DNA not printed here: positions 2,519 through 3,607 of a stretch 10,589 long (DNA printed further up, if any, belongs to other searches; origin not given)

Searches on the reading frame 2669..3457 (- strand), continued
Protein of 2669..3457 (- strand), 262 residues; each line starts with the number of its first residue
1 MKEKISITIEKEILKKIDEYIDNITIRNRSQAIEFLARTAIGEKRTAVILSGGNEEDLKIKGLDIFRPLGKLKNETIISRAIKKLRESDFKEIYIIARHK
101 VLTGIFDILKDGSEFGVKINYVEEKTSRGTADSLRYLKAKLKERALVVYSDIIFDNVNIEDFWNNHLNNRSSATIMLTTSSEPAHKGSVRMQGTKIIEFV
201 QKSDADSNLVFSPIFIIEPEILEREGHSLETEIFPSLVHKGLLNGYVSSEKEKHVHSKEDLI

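Call 13: find_encoding_contigs(protein=P0029, flank=6000, max_places=1)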
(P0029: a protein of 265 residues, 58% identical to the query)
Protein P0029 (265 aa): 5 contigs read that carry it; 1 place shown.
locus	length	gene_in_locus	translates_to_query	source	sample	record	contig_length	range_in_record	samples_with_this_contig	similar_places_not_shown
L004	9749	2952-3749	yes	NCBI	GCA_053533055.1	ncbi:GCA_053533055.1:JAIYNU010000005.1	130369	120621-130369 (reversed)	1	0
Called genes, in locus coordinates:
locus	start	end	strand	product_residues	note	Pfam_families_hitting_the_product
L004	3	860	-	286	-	?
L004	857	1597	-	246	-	PF00483:NTP_transferase, PF01128:IspD, PF12804:NTP_transf_3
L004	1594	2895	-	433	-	PF03721:UDPG_MGDP_dh_N, PF03807:F420_oxidored (faint), PF00984:UDPG_MGDP_dh, PF03720:UDPG_MGDP_dh_C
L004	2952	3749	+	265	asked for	PF00483:NTP_transferase, PF12804:NTP_transf_3 (weak)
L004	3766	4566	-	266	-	-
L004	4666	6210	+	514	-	PF04055:Radical_SAM (weak)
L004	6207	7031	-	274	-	-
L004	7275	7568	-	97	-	-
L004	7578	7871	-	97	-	-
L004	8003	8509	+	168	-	-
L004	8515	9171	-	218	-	PF13828:DUF4190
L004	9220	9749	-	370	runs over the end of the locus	PF05833:NFACT_N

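Call 14: find_encoding_contigs(protein=P0015, flank=6000, max_places=1)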
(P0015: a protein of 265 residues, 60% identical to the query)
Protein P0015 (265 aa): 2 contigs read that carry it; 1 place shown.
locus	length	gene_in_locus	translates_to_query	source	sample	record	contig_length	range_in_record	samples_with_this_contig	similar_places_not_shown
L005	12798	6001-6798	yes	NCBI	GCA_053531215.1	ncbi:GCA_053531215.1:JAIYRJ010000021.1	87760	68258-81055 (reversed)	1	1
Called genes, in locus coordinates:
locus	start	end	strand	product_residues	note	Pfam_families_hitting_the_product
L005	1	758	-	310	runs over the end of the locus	PF01370:Epimerase, PF04321:RmlD_sub_bind (weak), PF16363:GDP_Man_Dehyd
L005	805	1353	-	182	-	-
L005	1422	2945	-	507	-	-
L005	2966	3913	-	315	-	PF01370:Epimerase, PF04321:RmlD_sub_bind, PF07993:NAD_binding_4 (faint), PF16363:GDP_Man_Dehyd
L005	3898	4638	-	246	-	PF00483:NTP_transferase, PF01128:IspD, PF12804:NTP_transf_3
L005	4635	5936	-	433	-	PF03446:NAD_binding_2 (faint), PF03721:UDPG_MGDP_dh_N, PF00984:UDPG_MGDP_dh, PF03720:UDPG_MGDP_dh_C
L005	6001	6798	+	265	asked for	PF00483:NTP_transferase, PF12804:NTP_transf_3 (weak)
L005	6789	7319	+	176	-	-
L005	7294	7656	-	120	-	PF00072:Response_reg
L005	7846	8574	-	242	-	-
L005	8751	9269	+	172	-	-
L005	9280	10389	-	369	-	PF05833:NFACT_N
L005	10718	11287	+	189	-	-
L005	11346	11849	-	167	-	PF13238:AAA_18, PF13521:AAA_28 (weak), PF20720:nSTAND3 (weak), PF13207:AAA_17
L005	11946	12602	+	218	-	PF01978:TrmB (faint), PF12840:HTH_20, PF01022:HTH_5 (weak), PF09339:HTH_IclR (weak), PF13412:HTH_24 (weak)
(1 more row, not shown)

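Call 15: find_related_loci(query=A1, collection=genome_contigs, flank=5000)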
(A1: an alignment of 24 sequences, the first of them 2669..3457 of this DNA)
Query A1 (262 aa) in genome_contigs; peptide patterns used: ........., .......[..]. (x = any residue, [..] = any of these).
191 stretches matched a pattern; 172 encode a relative of the query (tblastn E <= 1e-3); the best 80 are kept; 80 distinct loci.
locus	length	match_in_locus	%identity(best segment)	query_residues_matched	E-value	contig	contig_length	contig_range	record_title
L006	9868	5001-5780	58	1-261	3e-100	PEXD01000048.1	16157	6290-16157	MAG: Candidatus Woesearchaeota archaeon CG07_land_8_20_14_0_80_44_23 CG07_land_8_20_14_0.80_scaffold_1996_c, whole genom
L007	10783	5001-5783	57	1-261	4e-100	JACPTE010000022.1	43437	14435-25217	MAG: Candidatus Woesearchaeota archaeon isolate NC_groundwater_724_Ag_S-0.2um_46_11 S36_SO-2_scaffold_330309, whole geno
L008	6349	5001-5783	59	1-261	7e-100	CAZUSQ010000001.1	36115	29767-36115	MAG TPA_asm: uncultured Methanosarcinales archaeon isolate SRP269290_co1_892 genome assembly, contig: NODE_1218_length_3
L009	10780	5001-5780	58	2-261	1e-98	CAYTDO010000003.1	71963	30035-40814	MAG TPA_asm: uncultured Methanosarcinales archaeon isolate binchicken_co203_461 genome assembly, contig: k141_3455377, w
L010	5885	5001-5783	58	1-261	5e-98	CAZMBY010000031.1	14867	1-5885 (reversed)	MAG TPA_asm: uncultured Methanosarcinales archaeon isolate binchicken_co125_1124 genome assembly, contig: NODE_8121_leng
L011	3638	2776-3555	57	1-260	5e-99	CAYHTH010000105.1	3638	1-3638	MAG TPA_asm: uncultured Methanosarcinales archaeon isolate ERP119705_co14_301 genome assembly, contig: NODE_56471_length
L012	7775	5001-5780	57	2-261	1e-97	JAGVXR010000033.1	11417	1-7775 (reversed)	Candidatus Woesearchaeota archaeon isolate RIFCSPHIGHO2_01_FULL_38_11 rifcsphigho2_01_scaffold_15786, whole genome shotg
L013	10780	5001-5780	58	2-261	2e-97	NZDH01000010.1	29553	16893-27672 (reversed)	MAG: Candidatus Woesearchaeota archaeon isolate ARS106 MHASMcontig_156185, whole genome shotgun sequence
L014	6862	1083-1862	57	2-261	2e-97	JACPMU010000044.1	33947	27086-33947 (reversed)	MAG: Candidatus Woesearchaeota archaeon isolate NC_groundwater_557_Ag_S-0.1um_39_8 S35_SO-1_scaffold_89756, whole genome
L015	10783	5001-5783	59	1-261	2e-97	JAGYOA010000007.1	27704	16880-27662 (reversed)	Candidatus Woesearchaeota archaeon isolate M55A3 7, whole genome shotgun sequence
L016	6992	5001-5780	58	2-261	2e-97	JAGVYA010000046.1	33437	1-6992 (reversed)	Candidatus Woesearchaeota archaeon isolate RIFCSPLOWO2_01_FULL_35_20 rifcsplowo2_01_scaffold_3574, whole genome shotgun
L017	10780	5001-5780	58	2-261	7e-97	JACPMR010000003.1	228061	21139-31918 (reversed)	MAG: Candidatus Woesearchaeota archaeon isolate NC_groundwater_554_Ag_S-0.1um_37_18 S35_SO-1_scaffold_100206, whole geno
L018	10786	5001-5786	57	1-262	2e-96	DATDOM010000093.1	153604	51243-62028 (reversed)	MAG TPA_asm: Candidatus Nanoarchaeia archaeon isolate SMAG_U7894 k141_2070710, whole genome shotgun sequence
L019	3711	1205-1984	56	2-261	1e-97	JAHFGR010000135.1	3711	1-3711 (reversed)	MAG: Candidatus Micrarchaeota archaeon isolate nzgw32 NODE_55135_length_3712_cov_2.340852, whole genome shotgun sequence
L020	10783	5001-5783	58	1-261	1e-96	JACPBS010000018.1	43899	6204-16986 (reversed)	MAG: Candidatus Woesearchaeota archaeon isolate NC_groundwater_263_Ag_S-0.2um_45_10 S5_GD2017_2_S2_scaffold_1113, whole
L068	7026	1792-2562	54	1-258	4e-90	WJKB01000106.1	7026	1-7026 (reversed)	MAG: Candidatus Woesearchaeota archaeon isolate Bin_568 k141_3890452, whole genome shotgun sequence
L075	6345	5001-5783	54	1-261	1e-88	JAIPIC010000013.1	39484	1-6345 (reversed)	MAG: Candidatus Woesearchaeota archaeon isolate Tobar13.5m-G65 Tobar13-5m-C1130, whole genome shotgun sequence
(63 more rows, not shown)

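Call 19: predict_structure(alignment_id=A1)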
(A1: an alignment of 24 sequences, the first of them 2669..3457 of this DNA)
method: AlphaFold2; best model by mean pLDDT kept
length: 262 residues; sequences in the alignment: 24
mean_pLDDT: 80.8   pTM: 0.78
mean pLDDT of the five models: 80.8, 69.2, 54.8, 51.8, 44.6
residues with pLDDT >= 90: 82; 70-90: 117; 50-70: 55; < 50: 8
segments of 3 or more residues with pLDDT < 50: 23-25, 208-210
pLDDT, mean of each block of 10 residues (from residue 1): 60 67 56 61 79 83 92 91 89 92 91 76 86 88 90 87 87 82 69 89 59 82 85 90 87 83 83
secondary structure, 60 per line:
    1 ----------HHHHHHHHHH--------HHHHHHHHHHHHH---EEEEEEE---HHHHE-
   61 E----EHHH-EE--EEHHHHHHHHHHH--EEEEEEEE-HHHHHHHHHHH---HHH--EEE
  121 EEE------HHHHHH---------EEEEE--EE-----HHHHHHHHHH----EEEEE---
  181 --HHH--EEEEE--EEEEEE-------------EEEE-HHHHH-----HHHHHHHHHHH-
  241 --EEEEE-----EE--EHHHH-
elements in order: H11-20 H29-41 E45-51 H55-58 H77-87 E90-97 H99-109 E118-123 H130-135 E145-149 H159-168 E173-177 E188-192 E195-200 E214-217 H219-223 H229-239 E243-247 H258-261
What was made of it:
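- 3323..3457 (-): NikR-type ribbon-helix-helix domain (res 1-45). The beta-strand residues K4-S6-T8 align to NikR R3-T5-T7. N28-R29-S30 form the cap of helix 2. The AF2 secondary structure is coil, H11-20, H29-41 (call 19).
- On Ribbon-helix-helix superfamily (NikR/CopG type): The N-terminus is modelled as coil plus two helices at pLDDT 56-67 (call 19).
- The AF2 monomer model of the RHH has low confidence (pLDDT 56-67, call 19).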

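Call 21: search_protein_representatives(alignment_id=A1)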
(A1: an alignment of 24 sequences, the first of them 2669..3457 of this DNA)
Query: 24 sequences, 265 profile positions. Proteins with E-value up to 0.001 (for the whole library): 8674; up to 1e-10: 2163; up to 1e-30: 127. The best 150 are listed.
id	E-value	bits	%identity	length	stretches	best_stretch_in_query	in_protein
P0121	4.3e-100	350.6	-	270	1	1-261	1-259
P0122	1.9e-88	312.4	-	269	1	3-264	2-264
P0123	1.6e-85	302.8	-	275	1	1-264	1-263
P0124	1.4e-82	293.2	-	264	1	1-256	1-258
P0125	3.6e-82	291.9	-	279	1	1-264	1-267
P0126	3.2e-78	278.9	-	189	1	84-264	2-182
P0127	3.7e-76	272.1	-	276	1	1-264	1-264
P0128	2.2e-75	269.6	-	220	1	1-182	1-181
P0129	4.0e-68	245.8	-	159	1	1-158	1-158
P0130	1.9e-66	240.3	-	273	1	1-264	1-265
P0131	2.2e-64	233.5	-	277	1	4-264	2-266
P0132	3.2e-64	233.0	-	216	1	1-151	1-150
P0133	5.6e-64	232.2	-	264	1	3-264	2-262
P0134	1.4e-58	214.5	-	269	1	3-264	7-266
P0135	2.4e-57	210.4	-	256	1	3-263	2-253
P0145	2.0e-48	181.2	-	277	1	1-263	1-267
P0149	6.0e-46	173.1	-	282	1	2-247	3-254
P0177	7.5e-40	153.1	-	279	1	3-247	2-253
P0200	1.2e-36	142.6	-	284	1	1-250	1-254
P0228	9.1e-33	129.9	-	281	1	1-252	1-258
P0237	6.8e-32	127.0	-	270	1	3-251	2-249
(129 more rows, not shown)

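Call 23: fold_search(model_id=the predicted structure, library=pdb)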
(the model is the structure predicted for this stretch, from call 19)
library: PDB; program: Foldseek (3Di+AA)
matches with E <= 10: 1586; with E <= 0.001: 638
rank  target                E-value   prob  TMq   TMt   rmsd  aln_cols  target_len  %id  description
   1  7x8j_A                1.0e-16  1.00  0.71  0.53   3.8       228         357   24  Arabidopsis GDP-D-mannose pyrophosphorylase (VTC1) structure (unliganded) (released 2022-05-18)
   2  7x8k_A                1.7e-16  1.00  0.69  0.51   3.8       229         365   25  Arabidopsis GDP-D-mannose pyrophosphorylase (VTC1) structure (product-bound) (released 2022-05-18)
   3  7d74_G                2.2e-16  1.00  0.70  0.52   4.0       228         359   21  Cryo-EM structure of GMPPA/GMPPB complex bound to GTP (state II) (released 2021-05-19)
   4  4ecm                  4.9e-16  1.00  0.71  0.76   3.6       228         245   23  2.3 Angstrom Crystal Structure of a Glucose-1-phosphate Thymidylyltransferase from Bacillus anthracis in Complex with Th (released 2012-04-04)
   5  8yre_D                9.2e-16  1.00  0.70  0.52   4.0       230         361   23  Crystal structure of Arabidopsis VTC1-KJC2 (released 2025-04-02)
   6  7x8k_B                1.2e-15  1.00  0.70  0.51   3.6       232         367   24  Arabidopsis GDP-D-mannose pyrophosphorylase (VTC1) structure (product-bound) (released 2022-05-18)
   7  8x7s_B                1.3e-15  1.00  0.73  0.50   3.6       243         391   20  Crystal structure of tlr0611 (released 2024-11-27)
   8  7x8j_B                3.0e-15  1.00  0.72  0.54   3.9       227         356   25  Arabidopsis GDP-D-mannose pyrophosphorylase (VTC1) structure (unliganded) (released 2022-05-18)
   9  1lvw_A                3.4e-15  1.00  0.69  0.62   4.1       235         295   20  Crystal structure of glucose-1-phosphate thymidylyltransferase, RmlA, complex with dTDP (released 2003-07-29)
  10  3pkq_B                4.2e-15  1.00  0.71  0.66   3.2       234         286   17  Q83D Variant of S. Enterica RmlA with dGTP (released 2011-01-12)
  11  8yre_E                4.2e-15  1.00  0.70  0.52   3.9       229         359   24  Crystal structure of Arabidopsis VTC1-KJC2 (released 2025-04-02)
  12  4y7t                  4.7e-15  1.00  0.66  0.79   4.0       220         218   22  Structural analysis of MurU (released 2015-03-18)
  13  4y7u                  5.3e-15  1.00  0.68  0.79   4.1       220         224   22  Structural analysis of MurU (released 2015-03-18)
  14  5ids_B                5.3e-15  1.00  0.70  0.64   3.9       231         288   16  Crystal Structure of a Glucose-1-phosphate Thymidylyltransferase from Burkholderia vietnamiensis (released 2016-03-09)
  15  8yre_F                5.3e-15  1.00  0.69  0.52   4.0       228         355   23  Crystal structure of Arabidopsis VTC1-KJC2 (released 2025-04-02)
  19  7d72_E                1.0e-14  1.00  0.68  0.51   4.1       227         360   22  Cryo-EM structures of human GMPPA/GMPPB complex bound to GDP-Mannose (released 2021-05-05)
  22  1lvw_C                1.7e-14  1.00  0.69  0.63   3.8       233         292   19  Crystal structure of glucose-1-phosphate thymidylyltransferase, RmlA, complex with dTDP (released 2003-07-29)
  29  1lvw_B                2.4e-14  1.00  0.69  0.63   4.1       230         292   20  Crystal structure of glucose-1-phosphate thymidylyltransferase, RmlA, complex with dTDP (released 2003-07-29)
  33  7d72_A                3.1e-14  1.00  0.70  0.47   3.6       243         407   18  Cryo-EM structures of human GMPPA/GMPPB complex bound to GDP-Mannose (released 2021-05-05)
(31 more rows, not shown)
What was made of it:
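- Checked: Foldseek matches the AF2 model (pLDDT 80.8) to GDP-Man pyrophosphorylases, RmlA and MurU at E about 1e-16 (calls 19, 23).
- PDB 7d72/7d74 are among the best fold matches (call 23).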

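Call 26: list_cluster_members(proteins=[P0149, P0177, P0200, P0228, P0237, P0121, P0123, P0127, P0145, P0131])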
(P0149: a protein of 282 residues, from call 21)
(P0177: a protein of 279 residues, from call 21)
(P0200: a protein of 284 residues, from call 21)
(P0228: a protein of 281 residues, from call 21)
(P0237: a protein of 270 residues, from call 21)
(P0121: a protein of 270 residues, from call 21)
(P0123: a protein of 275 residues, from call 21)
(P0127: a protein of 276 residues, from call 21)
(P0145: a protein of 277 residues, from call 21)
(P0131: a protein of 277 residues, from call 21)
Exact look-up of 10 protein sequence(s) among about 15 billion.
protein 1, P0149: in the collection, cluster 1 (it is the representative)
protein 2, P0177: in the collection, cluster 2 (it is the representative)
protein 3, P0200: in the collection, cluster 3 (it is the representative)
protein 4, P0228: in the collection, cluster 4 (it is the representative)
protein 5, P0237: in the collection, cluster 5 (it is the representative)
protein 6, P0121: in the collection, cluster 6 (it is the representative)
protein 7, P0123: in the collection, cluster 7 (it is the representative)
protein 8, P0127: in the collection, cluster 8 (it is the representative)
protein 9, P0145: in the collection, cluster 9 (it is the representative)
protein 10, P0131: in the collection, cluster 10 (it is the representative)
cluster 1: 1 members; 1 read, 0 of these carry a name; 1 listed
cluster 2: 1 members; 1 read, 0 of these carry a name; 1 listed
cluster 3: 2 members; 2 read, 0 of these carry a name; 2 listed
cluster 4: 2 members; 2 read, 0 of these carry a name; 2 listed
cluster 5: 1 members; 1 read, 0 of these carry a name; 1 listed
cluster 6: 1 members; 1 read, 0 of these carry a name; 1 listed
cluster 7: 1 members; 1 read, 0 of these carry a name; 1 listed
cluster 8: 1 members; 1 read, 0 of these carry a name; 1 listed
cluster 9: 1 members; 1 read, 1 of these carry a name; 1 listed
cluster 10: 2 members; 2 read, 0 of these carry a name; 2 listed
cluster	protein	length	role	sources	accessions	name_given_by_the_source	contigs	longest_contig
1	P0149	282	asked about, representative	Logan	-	-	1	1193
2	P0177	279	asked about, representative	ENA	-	-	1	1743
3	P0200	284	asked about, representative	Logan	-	-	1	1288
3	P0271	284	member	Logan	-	-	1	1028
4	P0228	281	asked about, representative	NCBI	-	-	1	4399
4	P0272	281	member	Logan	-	-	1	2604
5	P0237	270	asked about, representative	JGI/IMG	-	-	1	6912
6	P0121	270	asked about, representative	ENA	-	-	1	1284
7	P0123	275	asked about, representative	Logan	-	-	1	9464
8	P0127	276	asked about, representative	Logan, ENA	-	-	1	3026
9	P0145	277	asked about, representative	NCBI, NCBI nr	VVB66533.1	UTP--glucose-1-phosphate uridylyltransferase AglF [Candidatus Gugararchaeum ...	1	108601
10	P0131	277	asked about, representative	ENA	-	-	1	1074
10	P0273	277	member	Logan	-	-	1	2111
